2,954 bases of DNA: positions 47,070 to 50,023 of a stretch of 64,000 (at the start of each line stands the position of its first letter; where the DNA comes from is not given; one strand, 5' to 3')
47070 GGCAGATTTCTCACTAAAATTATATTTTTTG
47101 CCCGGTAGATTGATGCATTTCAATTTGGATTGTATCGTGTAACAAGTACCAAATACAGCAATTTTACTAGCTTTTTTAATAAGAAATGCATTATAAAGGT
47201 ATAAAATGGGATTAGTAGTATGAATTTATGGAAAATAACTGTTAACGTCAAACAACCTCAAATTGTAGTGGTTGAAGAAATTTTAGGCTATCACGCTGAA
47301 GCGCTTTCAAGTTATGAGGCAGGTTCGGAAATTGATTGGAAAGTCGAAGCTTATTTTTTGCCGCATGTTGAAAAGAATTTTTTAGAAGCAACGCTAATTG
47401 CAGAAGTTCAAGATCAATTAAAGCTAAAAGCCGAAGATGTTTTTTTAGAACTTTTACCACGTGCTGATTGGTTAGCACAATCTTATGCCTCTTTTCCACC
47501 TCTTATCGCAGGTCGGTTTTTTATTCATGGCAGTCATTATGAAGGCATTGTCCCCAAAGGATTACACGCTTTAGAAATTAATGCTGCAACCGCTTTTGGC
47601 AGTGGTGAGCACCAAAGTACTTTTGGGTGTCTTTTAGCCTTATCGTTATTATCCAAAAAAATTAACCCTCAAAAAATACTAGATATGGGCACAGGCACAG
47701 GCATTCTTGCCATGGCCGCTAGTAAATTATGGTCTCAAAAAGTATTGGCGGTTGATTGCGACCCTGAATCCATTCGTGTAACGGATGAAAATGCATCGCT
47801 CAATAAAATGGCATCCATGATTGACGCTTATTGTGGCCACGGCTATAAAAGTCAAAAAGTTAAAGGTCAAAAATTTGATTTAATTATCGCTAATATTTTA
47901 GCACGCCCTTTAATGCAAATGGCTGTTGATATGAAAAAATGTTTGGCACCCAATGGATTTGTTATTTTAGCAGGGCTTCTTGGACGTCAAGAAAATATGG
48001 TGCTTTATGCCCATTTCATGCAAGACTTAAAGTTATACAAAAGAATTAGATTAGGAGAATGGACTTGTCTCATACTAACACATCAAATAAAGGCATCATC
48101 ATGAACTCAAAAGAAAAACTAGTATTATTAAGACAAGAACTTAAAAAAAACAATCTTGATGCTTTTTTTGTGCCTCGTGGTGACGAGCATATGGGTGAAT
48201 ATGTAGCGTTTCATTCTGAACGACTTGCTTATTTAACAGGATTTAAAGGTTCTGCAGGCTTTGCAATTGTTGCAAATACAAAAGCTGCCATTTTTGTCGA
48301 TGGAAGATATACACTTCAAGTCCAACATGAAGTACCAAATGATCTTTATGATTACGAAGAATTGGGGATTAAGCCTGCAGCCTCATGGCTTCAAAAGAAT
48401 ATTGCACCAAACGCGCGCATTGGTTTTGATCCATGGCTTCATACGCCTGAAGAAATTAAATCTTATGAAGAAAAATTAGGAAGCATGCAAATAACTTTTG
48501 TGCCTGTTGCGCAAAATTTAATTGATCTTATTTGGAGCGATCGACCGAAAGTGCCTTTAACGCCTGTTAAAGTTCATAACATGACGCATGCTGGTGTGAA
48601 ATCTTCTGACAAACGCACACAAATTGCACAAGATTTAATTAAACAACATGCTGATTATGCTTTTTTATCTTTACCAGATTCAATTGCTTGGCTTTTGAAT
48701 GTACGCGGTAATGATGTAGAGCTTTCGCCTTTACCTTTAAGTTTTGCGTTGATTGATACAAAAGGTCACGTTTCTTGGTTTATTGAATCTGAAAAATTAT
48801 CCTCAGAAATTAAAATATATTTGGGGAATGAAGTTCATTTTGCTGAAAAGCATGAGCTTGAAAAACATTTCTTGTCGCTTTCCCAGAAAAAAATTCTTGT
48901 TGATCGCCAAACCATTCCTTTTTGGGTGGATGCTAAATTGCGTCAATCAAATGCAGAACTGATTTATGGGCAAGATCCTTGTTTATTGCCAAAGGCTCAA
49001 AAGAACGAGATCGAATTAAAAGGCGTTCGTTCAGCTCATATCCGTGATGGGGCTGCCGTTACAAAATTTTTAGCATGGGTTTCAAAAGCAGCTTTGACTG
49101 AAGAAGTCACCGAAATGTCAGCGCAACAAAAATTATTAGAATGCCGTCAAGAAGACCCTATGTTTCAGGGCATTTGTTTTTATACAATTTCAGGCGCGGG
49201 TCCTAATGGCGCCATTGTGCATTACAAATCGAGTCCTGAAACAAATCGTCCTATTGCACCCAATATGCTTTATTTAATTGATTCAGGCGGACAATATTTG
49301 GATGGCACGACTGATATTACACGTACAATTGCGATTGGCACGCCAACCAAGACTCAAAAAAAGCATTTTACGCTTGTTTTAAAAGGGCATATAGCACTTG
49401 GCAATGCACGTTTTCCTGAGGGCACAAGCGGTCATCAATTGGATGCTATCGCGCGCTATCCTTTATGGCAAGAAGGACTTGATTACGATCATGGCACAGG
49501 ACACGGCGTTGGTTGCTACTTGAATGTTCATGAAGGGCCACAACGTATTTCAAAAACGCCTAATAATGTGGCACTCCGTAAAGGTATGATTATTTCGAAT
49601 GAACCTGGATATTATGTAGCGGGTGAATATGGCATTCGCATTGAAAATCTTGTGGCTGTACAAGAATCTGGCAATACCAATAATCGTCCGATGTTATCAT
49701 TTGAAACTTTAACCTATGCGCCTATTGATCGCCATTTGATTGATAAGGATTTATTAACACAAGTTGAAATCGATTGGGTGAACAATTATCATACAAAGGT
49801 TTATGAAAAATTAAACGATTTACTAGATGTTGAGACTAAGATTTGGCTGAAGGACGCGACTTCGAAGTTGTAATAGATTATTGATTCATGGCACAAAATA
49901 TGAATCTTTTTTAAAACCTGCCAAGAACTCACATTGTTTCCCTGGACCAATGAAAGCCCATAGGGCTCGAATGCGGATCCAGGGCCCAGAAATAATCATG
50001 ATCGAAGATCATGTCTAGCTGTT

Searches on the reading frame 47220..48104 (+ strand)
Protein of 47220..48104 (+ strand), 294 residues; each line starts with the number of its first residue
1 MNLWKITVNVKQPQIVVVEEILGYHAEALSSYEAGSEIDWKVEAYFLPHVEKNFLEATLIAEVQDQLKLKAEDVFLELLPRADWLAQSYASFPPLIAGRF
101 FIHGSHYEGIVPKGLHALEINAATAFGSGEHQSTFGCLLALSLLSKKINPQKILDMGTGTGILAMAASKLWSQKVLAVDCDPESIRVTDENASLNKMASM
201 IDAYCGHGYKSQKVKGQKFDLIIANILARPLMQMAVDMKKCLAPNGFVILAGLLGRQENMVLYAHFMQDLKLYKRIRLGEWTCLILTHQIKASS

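Call 30: find_homologous_proteins(query=window:47220-48104:+, max_evalue=1e-30)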
Query window:47220-48104:+ (294 aa): 4503 proteins with E <= 1e-30 among 5993 candidates; the best 120 are listed.
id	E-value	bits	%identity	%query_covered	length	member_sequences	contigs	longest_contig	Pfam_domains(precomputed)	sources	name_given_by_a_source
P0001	4.6e-191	651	99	100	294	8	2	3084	PF13847.13,PF13489.13,PF06325.20,PF05175.21,PF13649.13,PF02475.24,PF08241.19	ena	-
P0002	1.3e-168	578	87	99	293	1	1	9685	PF13847.13,PF06325.20,PF05175.21,PF13649.13,PF02475.24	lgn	-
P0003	7.7e-128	444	69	98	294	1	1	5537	PF13847.13,PF06325.20,PF05175.21,PF13649.13,PF02475.24,PF08241.19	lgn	-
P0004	1.0e-116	407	64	98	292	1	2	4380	PF13847.13,PF13489.13,PF06325.20,PF05175.21,PF13649.13,PF02475.24,PF08241.19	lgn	-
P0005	2.9e-75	271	47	98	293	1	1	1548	PF13847.13,PF13489.13,PF06325.20,PF05175.21,PF13649.13,PF02475.24,PF01135.26,PF08241.19,PF08242.19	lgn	-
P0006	6.4e-75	270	46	97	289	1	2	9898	PF13847.13,PF13489.13,PF06325.20,PF05175.21,PF13649.13,PF08241.19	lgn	-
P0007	2.8e-73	265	48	97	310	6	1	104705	PF13847.13,PF13489.13,PF06325.20,PF05175.21,PF13649.13,PF01135.26,PF08241.19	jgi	jgi:ribosomal protein L11 methyltransferase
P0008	1.1e-72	263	47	98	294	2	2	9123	PF13489.13,PF06325.20,PF05175.21,PF13649.13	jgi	jgi:ribosomal protein L11 methyltransferase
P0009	1.2e-72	263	47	96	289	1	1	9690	PF13847.13,PF13489.13,PF06325.20,PF05175.21,PF13649.13,PF02475.24,PF01135.26,PF08241.19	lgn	-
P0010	1.9e-72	262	47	99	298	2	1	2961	PF13847.13,PF13489.13,PF06325.20,PF05175.21,PF13649.13,PF01135.26,PF08241.19,PF08242.19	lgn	-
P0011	6.4e-72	260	45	97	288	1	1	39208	PF13847.13,PF06325.20,PF05175.21,PF13649.13,PF01135.26,PF13679.13,PF08241.19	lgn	-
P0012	1.7e-71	259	47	98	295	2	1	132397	PF13847.13,PF13489.13,PF06325.20,PF05175.21,PF13649.13,PF01135.26,PF08241.19,PF08242.19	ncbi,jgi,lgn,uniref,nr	ncbi:50S ribosomal protein L11 methyltransferase [Arenibaculum sp.]|jgi:ribosomal protein L11 methyl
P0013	3.2e-71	258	45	99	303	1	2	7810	PF13847.13,PF13489.13,PF06325.20,PF05175.21,PF13649.13,PF02475.24,PF08241.19,PF08242.19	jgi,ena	-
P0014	7.9e-71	257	45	97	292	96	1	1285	PF13847.13,PF13489.13,PF06325.20,PF05175.21,PF13649.13,PF08241.19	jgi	jgi:ribosomal protein L11 methyltransferase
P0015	3.2e-70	255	46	97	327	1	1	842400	PF13847.13,PF13489.13,PF06325.20,PF05175.21,PF13649.13,PF01135.26,PF08241.19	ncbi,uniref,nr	ncbi:50S ribosomal protein L11 methyltransferase [Arenibaculum pallidiluteum]|uniref:50S ribosomal p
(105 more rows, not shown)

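Call 31: find_encoding_contigs(protein=P0001, flank=10000, max_places=10)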
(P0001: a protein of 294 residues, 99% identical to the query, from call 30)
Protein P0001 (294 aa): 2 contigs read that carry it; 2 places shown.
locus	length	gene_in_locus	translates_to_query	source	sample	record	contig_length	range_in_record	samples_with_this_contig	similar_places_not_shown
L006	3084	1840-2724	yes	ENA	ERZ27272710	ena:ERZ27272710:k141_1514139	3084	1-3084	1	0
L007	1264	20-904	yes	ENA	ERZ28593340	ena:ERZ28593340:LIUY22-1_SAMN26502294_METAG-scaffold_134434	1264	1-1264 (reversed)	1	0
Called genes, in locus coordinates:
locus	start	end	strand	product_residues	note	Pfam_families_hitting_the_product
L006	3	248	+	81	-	?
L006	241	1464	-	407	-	PF00108:Thiolase_N, PF02803:Thiolase_C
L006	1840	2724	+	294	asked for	PF06325:PrmA, PF05175:MTS, PF13489:Methyltransf_23 (weak), PF02475:TRM5-TYW2_MTfase (weak), PF08241:Methyltransf_11 (weak), PF13649:Methyltransf_25, PF13847:Methyltransf_31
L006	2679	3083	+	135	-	?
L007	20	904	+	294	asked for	PF06325:PrmA, PF05175:MTS, PF13489:Methyltransf_23 (weak), PF02475:TRM5-TYW2_MTfase (weak), PF08241:Methyltransf_11 (weak), PF13649:Methyltransf_25, PF13847:Methyltransf_31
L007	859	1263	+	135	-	?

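Call 32: find_encoding_contigs(protein=P0002, flank=10000, max_places=10)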
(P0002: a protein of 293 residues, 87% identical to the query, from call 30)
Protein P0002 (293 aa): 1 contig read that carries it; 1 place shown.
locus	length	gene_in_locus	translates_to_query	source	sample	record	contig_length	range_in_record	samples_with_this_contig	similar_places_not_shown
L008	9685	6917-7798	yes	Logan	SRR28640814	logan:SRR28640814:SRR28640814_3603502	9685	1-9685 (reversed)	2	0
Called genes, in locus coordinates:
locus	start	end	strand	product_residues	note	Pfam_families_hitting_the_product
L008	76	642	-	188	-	PF01292:Ni_hydr_CYTB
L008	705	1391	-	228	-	PF02798:GST_N, PF13409:GST_N_2, PF13417:GST_N_3, PF13410:GST_C_2 (faint), PF14497:GST_C_3 (weak), PF00043:GST_C (weak)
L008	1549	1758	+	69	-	PF03966:Trm112p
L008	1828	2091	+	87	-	-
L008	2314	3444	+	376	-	-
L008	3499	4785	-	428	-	PF08245:Mur_ligase_M, PF27239:FOL3_C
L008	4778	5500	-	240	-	PF14903:WG_beta_rep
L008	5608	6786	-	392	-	PF00108:Thiolase_N, PF02803:Thiolase_C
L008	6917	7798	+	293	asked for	PF06325:PrmA, PF05175:MTS, PF02475:TRM5-TYW2_MTfase (weak), PF13649:Methyltransf_25, PF13847:Methyltransf_31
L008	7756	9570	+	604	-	PF01321:Creatinase_N, PF16189:Creatinase_N_2, PF00557:Peptidase_M24, PF16188:Peptidase_M24_C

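Call 33: find_encoding_contigs(protein=P0003, flank=10000, max_places=10)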
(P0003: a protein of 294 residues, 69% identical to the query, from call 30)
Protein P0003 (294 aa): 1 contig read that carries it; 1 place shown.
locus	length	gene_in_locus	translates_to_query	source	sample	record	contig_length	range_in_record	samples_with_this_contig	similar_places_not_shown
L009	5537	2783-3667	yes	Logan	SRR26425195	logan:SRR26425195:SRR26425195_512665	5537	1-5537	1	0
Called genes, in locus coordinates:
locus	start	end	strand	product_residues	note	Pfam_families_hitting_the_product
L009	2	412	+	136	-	?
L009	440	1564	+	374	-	PF02163:Peptidase_M50, PF00595:PDZ (weak), PF13180:PDZ_2 (weak), PF17820:PDZ_6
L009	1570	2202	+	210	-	-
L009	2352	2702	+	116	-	-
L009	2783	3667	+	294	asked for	PF06325:PrmA, PF05175:MTS, PF02475:TRM5-TYW2_MTfase (weak), PF13847:Methyltransf_31, PF08241:Methyltransf_11 (weak), PF13649:Methyltransf_25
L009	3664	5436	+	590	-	PF01321:Creatinase_N, PF16189:Creatinase_N_2, PF00557:Peptidase_M24, PF16188:Peptidase_M24_C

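Call 38: search_protein_families(library=pfam, proteins=[window:47220-48104:+])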
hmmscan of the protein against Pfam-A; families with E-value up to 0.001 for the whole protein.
window:47220-48104:+ (294 aa): 8 families
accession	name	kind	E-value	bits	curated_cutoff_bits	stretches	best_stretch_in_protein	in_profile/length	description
PF06325.19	PrmA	-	5.9e-51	174.1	22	1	37-287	53-294/296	Ribosomal protein L11 methyltransferase (PrmA)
PF05175.20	MTS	-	1.9e-09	37.8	23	1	136-225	19-105/170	Methyltransferase small domain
PF13649.12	Methyltransf_25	-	1.4e-08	35.7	27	1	153-246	1-97/97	Methyltransferase domain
PF13847.12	Methyltransf_31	-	3.7e-08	33.6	27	1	152-249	6-108/145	Methyltransferase domain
PF02475.24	TRM5-TYW2_MTfase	-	5.6e-07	30.1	28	1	151-227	38-113/164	TRM5/TYW2 methyltransferase domain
PF08241.18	Methyltransf_11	-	7.5e-06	26.9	21.2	1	154-249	1-94/95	Methyltransferase domain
PF13489.12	Methyltransf_23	-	1.3e-05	25.4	27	1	143-255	16-121/164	Methyltransferase domain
PF10294.15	Methyltransf_16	-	0.00051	20.3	21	1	145-224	42-126/174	Lysine methyltransferase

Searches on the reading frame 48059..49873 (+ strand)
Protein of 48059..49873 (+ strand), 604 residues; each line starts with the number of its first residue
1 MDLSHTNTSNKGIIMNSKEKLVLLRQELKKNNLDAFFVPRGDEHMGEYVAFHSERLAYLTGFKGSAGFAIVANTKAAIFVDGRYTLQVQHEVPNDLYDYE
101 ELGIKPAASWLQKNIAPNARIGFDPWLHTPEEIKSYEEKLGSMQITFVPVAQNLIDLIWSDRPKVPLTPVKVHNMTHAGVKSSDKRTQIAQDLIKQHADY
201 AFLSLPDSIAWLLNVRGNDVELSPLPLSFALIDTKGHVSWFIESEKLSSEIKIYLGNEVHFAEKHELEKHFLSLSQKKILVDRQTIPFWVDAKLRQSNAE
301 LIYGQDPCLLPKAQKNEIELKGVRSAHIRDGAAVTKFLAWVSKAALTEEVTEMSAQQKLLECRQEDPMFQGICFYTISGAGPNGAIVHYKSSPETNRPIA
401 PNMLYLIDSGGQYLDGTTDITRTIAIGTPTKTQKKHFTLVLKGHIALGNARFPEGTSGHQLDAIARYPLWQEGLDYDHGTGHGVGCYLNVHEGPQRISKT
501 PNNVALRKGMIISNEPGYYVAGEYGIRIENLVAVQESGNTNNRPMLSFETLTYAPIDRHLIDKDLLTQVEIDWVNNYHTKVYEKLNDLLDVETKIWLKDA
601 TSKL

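Call 38: search_protein_families(library=pfam, proteins=[window:48059-49873:+])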
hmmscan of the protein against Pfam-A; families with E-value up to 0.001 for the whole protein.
window:48059-49873:+ (604 aa): 4 families
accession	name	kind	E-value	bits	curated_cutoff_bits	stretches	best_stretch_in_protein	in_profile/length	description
PF00557.29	Peptidase_M24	-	2.8e-51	174.7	23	1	323-536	3-208/208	Metallopeptidase family M24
PF16189.11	Creatinase_N_2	-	2.5e-40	138.6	29.7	1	161-319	1-161/161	Creatinase/Prolidase N-terminal domain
PF16188.10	Peptidase_M24_C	-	3.9e-24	84.8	28.9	1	545-603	2-62/63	C-terminal region of peptidase_M24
PF01321.24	Creatinase_N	-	7.5e-19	69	22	1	24-152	5-120/128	Creatinase/Prolidase N-terminal domain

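Call 41: find_encoding_contigs(protein=window:48059-49873:+, flank=10000, max_places=10)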
Protein window:48059-49873:+ (604 aa): no gene with exactly this product is on record in the collection.
